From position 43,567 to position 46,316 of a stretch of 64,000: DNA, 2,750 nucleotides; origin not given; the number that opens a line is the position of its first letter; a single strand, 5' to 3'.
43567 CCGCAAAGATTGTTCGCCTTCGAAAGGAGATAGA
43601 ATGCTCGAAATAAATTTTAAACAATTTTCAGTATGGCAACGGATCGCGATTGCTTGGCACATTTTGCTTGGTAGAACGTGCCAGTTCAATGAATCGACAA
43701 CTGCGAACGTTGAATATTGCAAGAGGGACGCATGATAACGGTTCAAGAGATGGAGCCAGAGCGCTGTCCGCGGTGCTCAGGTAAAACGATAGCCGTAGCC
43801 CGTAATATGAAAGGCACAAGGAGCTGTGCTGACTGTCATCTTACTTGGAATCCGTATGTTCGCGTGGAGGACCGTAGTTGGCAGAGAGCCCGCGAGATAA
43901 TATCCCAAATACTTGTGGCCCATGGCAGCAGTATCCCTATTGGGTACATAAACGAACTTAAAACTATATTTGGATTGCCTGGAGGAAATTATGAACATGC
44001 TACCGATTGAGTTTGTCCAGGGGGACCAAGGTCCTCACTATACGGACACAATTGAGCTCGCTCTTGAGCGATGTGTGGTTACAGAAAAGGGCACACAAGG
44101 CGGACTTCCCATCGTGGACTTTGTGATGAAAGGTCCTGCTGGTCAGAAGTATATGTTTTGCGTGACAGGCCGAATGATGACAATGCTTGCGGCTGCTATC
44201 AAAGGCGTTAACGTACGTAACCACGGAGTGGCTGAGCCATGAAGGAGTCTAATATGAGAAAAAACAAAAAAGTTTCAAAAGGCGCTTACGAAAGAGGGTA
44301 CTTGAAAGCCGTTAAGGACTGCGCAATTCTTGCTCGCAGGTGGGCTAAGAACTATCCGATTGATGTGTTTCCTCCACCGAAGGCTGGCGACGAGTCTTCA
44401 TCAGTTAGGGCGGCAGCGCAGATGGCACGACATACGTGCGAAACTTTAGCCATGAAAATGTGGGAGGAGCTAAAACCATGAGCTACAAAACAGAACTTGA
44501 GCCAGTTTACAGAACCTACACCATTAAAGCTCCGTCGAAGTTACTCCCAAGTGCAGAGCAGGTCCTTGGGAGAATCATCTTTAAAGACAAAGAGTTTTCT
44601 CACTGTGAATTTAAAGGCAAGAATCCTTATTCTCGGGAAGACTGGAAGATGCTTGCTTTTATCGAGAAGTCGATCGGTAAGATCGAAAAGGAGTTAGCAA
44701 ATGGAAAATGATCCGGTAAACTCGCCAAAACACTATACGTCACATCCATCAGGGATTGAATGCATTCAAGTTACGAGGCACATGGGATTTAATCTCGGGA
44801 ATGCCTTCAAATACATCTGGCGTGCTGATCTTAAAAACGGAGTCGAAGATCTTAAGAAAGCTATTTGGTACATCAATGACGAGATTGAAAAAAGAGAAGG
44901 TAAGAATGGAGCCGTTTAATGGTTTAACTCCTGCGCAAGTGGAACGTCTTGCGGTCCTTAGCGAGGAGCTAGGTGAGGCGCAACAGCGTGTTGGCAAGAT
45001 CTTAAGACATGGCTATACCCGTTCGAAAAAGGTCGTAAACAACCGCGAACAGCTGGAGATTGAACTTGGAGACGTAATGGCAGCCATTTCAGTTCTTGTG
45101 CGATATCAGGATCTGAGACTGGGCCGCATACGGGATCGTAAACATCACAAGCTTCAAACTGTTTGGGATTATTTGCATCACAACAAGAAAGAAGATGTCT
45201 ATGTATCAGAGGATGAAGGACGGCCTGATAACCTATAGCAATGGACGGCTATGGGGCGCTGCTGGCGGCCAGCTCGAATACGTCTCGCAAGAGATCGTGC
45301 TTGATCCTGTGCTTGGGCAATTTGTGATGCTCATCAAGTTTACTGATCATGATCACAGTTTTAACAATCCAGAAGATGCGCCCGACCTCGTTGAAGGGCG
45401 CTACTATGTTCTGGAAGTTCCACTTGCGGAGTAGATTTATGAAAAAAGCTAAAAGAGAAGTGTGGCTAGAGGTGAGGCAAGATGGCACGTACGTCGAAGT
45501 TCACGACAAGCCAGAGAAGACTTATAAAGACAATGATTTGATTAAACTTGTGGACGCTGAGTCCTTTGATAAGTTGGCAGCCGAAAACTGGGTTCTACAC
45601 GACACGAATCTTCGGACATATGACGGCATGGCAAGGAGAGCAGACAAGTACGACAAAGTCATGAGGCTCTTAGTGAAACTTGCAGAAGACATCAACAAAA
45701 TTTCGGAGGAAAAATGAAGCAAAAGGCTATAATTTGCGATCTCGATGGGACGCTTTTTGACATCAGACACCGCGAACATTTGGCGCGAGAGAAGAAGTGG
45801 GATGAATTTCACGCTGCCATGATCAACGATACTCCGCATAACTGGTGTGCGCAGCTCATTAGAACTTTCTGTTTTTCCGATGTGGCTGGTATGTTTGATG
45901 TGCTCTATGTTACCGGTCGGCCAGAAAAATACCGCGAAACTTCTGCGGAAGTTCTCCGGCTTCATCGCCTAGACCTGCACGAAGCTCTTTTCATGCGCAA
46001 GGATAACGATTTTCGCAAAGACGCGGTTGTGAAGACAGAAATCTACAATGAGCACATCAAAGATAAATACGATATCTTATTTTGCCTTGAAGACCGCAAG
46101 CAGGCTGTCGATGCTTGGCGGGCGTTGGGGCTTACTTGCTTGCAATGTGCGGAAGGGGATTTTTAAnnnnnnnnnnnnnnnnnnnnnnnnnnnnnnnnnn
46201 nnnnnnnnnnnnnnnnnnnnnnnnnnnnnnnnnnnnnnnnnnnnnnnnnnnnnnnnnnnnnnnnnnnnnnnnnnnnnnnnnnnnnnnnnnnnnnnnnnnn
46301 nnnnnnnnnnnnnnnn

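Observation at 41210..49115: Plus-strand block unusually rich in phosphatases and phosphoesterases, with an LpxA-like acyltransferase and a signal-peptide-bearing metalloprotease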

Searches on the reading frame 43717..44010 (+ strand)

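Call 5: search_protein_families(library=pfam, proteins=[window:43717-44010:+], max_evalue=0.01)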
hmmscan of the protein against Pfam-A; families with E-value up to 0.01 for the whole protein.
window:43717-44010:+ (97 aa): 1 family
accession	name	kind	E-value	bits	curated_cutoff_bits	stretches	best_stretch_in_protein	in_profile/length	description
PF08271.17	Zn_Ribbon_TF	-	0.0011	18.9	29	1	16-41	2-26/43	TFIIB zinc-binding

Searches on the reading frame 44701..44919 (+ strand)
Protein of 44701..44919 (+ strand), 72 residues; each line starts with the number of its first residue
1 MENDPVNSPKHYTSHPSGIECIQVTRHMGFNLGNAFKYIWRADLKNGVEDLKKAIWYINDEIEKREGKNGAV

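Call 4: search_protein_families(library=pfam, proteins=[window:44701-44919:+], max_evalue=0.01)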
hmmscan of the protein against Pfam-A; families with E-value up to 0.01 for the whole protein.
window:44701-44919:+ (72 aa): 1 family
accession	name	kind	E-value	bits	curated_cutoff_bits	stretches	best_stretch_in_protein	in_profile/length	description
PF11753.13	DUF3310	-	7.6e-15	55.2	24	1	6-59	1-60/60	Protein of unknwon function (DUF3310)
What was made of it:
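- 44701..44919 (+): DUF3310 protein (cargo). PF11753 E 7.6e-15 (call 4).
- Checked: DUF3310, 44701-44919 (call 4).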

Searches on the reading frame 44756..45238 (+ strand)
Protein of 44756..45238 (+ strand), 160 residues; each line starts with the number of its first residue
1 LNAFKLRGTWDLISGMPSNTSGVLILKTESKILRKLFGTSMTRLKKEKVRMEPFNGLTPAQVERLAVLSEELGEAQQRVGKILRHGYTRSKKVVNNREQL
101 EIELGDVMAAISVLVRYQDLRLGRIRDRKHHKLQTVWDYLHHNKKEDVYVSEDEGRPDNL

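Call 4: search_protein_families(library=pfam, proteins=[window:44756-45238:+], max_evalue=0.01)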
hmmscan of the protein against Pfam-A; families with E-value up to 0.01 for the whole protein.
window:44756-45238:+ (160 aa): 1 family
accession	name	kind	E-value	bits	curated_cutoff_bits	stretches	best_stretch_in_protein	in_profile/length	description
PF03819.22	MazG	-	0.0029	18.3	22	1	65-133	7-66/74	MazG nucleotide pyrophosphohydrolase domain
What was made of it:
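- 44906..45238 (+): MazG-like all-alpha NTP pyrophosphohydrolase, 110 aa (cargo). Pfam MazG scores 18.3, below the cut-off of 22 (call 4).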

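Call 6: search_protein_families(library=phrogs, proteins=[window:44756-45238:+], max_evalue=0.001)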
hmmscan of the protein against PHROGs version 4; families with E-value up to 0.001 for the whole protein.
window:44756-45238:+ (160 aa): 1 family
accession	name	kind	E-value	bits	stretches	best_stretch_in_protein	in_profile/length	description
phrog_4856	-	other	6.5e-14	53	1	44-136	71-163/195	nucleoside triphosphate pyrophosphohydrolase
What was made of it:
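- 44906..45238 (+): phrog_4856 E 6.5e-14 (call 6).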

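Call 14: search_protein_families(library=ncbifam, proteins=[window:44756-45238:+], max_evalue=0.01)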
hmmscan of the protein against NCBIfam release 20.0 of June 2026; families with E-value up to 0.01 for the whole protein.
window:44756-45238:+ (160 aa): 0 families

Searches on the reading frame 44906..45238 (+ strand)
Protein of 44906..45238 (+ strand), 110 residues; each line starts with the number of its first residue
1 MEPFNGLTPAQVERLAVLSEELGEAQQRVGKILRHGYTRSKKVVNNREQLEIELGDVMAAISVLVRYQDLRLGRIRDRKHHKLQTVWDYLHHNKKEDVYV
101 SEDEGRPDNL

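Call 83: search_solved_structures(query=window:44906-45238:+, max_evalue=0.1, show_alignments=1)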
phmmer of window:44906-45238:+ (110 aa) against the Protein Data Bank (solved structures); distinct sequences matched with E-value up to 0.1: 1.
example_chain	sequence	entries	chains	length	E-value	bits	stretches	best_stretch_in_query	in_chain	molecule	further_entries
2gta_A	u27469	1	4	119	6.3e-05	26.7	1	14-86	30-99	Hypothetical protein ypjD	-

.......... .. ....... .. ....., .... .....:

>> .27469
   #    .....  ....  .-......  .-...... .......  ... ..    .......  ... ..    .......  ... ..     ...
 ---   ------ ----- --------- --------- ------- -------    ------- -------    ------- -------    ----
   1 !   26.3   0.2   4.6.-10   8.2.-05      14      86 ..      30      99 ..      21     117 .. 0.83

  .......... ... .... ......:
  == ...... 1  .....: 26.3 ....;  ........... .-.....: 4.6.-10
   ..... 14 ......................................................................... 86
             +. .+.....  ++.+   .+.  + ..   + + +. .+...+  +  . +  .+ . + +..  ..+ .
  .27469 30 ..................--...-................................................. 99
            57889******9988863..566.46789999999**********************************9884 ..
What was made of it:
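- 44906..45238 (+): YpjD 2gta E 6e-5 (call 83).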

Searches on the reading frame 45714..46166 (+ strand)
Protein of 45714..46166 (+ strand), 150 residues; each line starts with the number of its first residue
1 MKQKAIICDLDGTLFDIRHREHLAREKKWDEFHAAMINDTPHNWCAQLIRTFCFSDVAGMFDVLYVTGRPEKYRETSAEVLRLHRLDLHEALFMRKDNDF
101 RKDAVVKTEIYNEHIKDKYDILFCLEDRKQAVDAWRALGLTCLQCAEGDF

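Call 4: search_protein_families(library=pfam, proteins=[window:45714-46166:+], max_evalue=0.01)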
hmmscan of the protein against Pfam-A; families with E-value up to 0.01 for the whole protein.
window:45714-46166:+ (150 aa): 4 families
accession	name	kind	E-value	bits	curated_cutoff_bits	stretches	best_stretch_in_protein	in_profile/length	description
PF25109.1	HAD_PNKP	-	3.8e-34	118.3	27.6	1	4-150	2-143/143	Polynucleotide kinase PNKP phosphatase domain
PF03767.20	Acid_phosphat_B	-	0.00025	21.1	27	1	2-123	76-200/230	HAD superfamily, subfamily IIIB (Acid phosphatase)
PF00702.32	Hydrolase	-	0.0016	19.3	26.4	1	4-141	2-117/191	haloacid dehalogenase-like hydrolase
PF24694.1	LNS2_PITM1-3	-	0.0076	16.7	27.7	0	61-126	38-102/124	PITM 1-3, LNS2 domain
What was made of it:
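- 45714..46166 (+): HAD150: stand-alone PNKP-type 3'-phosphatase domain (cargo). PF25109 118 bits, covering the full profile (call 4).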

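Call 6: search_protein_families(library=phrogs, proteins=[window:45714-46166:+], max_evalue=0.001)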
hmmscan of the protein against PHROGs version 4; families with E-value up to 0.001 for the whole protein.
window:45714-46166:+ (150 aa): 3 families
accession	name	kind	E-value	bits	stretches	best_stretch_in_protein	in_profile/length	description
phrog_505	-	other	4.5e-34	119.2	1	2-150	160-295/295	polynucleotide kinase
phrog_415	-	other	7.4e-34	118.3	1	1-148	19-167/218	polynucleotide kinase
phrog_4889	-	other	3.2e-15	57.3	1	2-140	6-146/339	polynucleotide kinase/phosphorylase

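Call 14: search_protein_families(library=ncbifam, proteins=[window:45714-46166:+], max_evalue=0.01)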
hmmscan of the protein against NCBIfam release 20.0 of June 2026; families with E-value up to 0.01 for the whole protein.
window:45714-46166:+ (150 aa): 1 family
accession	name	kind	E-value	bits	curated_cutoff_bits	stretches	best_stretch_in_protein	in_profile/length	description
TIGR01675.1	plant-AP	equivalog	0.0048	16.2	264.3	1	61-124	137-201/229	plant acid phosphatase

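Call 82: search_solved_structures(query=window:45714-46166:+, max_evalue=0.01, show_alignments=1)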
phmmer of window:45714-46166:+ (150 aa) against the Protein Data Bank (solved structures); distinct sequences matched with E-value up to 0.01: 3.
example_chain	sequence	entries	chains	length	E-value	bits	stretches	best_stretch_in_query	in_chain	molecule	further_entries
4xrp_A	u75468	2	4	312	4.6e-19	72.1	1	4-150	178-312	Pnkp1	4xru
5uj0_A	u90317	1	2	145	9.9e-14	54.8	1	2-150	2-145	Polynucleotide kinase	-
1ltq_A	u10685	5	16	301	1.2e-12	51.3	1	2-150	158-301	POLYNUCLEOTIDE KINASE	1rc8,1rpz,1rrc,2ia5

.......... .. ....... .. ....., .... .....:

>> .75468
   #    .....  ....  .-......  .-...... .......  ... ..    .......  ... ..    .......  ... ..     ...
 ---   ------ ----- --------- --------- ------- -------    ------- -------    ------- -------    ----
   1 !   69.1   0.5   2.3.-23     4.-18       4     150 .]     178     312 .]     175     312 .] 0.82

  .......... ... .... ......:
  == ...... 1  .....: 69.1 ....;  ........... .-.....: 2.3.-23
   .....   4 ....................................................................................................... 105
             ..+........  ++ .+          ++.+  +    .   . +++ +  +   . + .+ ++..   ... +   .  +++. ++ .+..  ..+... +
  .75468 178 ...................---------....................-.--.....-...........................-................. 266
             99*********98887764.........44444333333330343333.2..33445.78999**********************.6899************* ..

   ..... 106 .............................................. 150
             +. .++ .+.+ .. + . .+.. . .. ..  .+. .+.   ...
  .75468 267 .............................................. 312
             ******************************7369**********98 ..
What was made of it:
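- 45714..46166 (+): Pnkp1 4xrp E 5e-19 and T4 PNKP 1ltq E 1e-12 (call 82).
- On Polynucleotide kinase-phosphatase (T4 PNKP type): 4xrp E 5e-19 (calls 4, 82). The protein is 150 aa and aligns only to residues 158-301 of T4 PNKP (call 82).
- Closest known: T4 polynucleotide kinase-phosphatase and bacterial Pnkp1. Same: HAD150 matches their 3'-phosphatase domain over its full length and has the DxDGT motif (call 82).
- Checked: HAD, 45714-46166: this is the PNKP-type 3'-phosphatase domain alone (PF25109, 118 bits; Pnkp1 4xrp E 5e-19) (calls 4, 82).
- HAD150 aligns end to end with the phosphatase domains of Pnkp1 and T4 PNKP (call 82).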

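Call 106: search_dna_similar(query=window:45714-46166:+, collection=phages, mode=protein, max_rows=8)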
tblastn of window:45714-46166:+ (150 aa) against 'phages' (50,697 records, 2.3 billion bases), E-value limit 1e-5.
Records with a match: 3354; places in all: 3354; records where one place covers at least 80% of the query: 3322.
Best place of each record, by identity: <60% 3354.
By first word of the organism name: Escherichia 832; Klebsiella 702; Mycobacterium 323; Pseudomonas 299; Streptomyces 114; Shigella 109; Gordonia 106; Aeromonas 105; Vibrio 84; Acinetobacter 69; and 62 more.
By host as written in the record: Escherichia coli 324; - 309; Klebsiella pneumoniae 299; Mycobacterium smegmatis mc2 155 228; Pseudomonas aeruginosa 117; Pseudomonas aeruginosa PAO1 85; Gordonia terrae 3612 82; Mycobacterium smegmatis mc#155 53; and 629 more.
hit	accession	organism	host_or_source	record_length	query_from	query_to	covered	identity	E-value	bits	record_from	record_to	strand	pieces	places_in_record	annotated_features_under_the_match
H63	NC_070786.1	Streptomyces phage Muntaha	Streptomyces sanglieri UNT16F27A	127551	2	150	99%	40.9%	1e-25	106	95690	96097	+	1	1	185: ATPase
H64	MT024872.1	Streptomyces phage Muntaha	Streptomyces sanglieri UNT16F27A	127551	2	150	99%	40.9%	1e-25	106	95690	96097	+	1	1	185: polynucleotide kinase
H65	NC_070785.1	Streptomyces phage Wakanda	Streptomyces sanglieri UNT16F27A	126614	2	150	99%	40.3%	4e-25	105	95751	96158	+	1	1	184: ATPase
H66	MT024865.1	Streptomyces phage Wakanda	Streptomyces sanglieri UNT16F27A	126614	2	150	99%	40.3%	4e-25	105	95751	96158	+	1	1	184: polynucleotide kinase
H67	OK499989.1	Morganella phage vB_MmoM_Rgz1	Morganella morganii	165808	1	150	100%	39.0%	4e-18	85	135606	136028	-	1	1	hypothetical protein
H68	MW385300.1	Providencia phage PSTRCR_121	Providencia stuartii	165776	1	150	100%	38.3%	1e-17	84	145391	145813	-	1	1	hypothetical protein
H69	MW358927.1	Providencia phage PSTRCR_127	sewage sample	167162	1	150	100%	38.3%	1e-17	84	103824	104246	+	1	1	hypothetical protein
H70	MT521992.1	Rhodococcus phage NiceHouse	Rhodococcus erythropolis NRRL B-1574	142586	5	150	97%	39.1%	2e-20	92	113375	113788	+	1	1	205: polynucleotide kinase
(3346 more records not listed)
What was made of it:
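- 45714..46166 (+): The family occurs in 3354 cultured phage records (call 106).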
